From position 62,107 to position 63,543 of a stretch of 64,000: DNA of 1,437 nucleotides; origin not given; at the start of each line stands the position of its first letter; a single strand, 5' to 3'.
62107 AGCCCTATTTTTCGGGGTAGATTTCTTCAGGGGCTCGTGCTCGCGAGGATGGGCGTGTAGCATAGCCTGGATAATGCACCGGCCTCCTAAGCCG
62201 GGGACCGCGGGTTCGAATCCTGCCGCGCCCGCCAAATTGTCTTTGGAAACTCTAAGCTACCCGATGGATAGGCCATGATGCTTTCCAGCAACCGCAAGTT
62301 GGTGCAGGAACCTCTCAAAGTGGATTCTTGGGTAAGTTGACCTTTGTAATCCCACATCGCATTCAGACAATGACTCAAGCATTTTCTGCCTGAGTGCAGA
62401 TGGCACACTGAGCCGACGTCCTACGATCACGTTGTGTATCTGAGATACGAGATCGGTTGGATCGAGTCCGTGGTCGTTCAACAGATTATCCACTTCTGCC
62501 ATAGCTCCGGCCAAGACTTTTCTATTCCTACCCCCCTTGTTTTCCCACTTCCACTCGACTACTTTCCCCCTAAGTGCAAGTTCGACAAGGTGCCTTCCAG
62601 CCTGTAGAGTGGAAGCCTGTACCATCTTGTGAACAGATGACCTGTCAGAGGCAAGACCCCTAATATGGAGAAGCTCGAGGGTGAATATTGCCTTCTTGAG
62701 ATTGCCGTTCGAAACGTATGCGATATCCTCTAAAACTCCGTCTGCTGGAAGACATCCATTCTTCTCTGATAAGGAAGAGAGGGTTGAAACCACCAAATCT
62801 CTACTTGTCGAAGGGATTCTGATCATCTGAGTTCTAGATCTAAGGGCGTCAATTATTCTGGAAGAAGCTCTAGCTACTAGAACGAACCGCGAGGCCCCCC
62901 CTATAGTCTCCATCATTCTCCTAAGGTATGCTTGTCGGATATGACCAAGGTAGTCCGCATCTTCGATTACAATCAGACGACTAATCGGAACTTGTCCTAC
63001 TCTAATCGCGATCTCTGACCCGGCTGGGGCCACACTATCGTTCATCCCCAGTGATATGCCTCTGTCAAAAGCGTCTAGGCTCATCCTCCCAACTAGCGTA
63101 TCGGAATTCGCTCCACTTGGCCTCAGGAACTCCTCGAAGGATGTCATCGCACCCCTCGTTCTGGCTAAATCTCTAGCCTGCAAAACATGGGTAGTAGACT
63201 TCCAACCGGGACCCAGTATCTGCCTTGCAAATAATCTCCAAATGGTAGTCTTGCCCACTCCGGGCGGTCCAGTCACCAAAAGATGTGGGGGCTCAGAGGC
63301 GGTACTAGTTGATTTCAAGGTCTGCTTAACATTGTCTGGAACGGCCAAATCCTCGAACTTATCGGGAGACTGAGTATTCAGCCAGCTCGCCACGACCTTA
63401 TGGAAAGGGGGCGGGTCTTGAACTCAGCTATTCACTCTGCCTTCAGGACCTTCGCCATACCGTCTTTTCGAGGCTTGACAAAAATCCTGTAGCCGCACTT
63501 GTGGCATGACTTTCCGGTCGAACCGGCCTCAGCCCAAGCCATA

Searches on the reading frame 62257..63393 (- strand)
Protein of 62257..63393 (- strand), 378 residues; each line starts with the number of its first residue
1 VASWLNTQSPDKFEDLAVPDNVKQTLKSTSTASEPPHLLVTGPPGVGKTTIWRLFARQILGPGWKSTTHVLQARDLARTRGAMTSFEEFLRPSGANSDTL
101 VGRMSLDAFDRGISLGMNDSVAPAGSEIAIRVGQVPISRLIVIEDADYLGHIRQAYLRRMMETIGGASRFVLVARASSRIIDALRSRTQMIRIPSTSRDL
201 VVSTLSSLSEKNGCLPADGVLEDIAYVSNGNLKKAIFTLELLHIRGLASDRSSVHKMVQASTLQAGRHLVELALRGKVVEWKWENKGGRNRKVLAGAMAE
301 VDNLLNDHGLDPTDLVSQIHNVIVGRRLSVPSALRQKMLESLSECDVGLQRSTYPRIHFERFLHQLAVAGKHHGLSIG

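Call 56: search_protein_families(library=pfam, proteins=[window:62257-63393:-], max_evalue=0.001)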
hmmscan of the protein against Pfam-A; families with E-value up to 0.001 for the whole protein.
window:62257-63393:- (378 aa): 9 families
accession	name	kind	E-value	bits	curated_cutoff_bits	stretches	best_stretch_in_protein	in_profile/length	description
PF13191.12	AAA_16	-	1.4e-06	29.4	32.6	1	30-73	19-63/167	AAA ATPase domain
PF08542.16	Rep_fac_C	-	1.5e-06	29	23.6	1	295-357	19-80/88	Replication factor C C-terminal domain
PF13238.12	AAA_18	-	3.3e-06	28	29.4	1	39-89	2-44/128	AAA domain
PF00004.35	AAA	-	5.8e-05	24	21.2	1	38-189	1-124/131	ATPase family associated with various cellular activities (AAA)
PF13401.12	AAA_22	-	6.4e-05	23.7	27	1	35-162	5-109/130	AAA domain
PF03215.21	Rad17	-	0.00024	21.5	23.8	1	3-58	8-68/186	Rad17 P-loop domain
PF20720.3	nSTAND3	-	0.00027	21.1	27.2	1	37-66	19-48/155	Novel STAND NTPase 3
PF21960.2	RCF1-5-like_lid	-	0.00044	20.6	27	1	216-240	15-39/43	RCF1/5-like, AAA+ ATPase lid domain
PF05496.18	RuvB_N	-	0.00076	19.7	27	0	21-67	14-64/159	Holliday junction DNA helicase RuvB P-loop domain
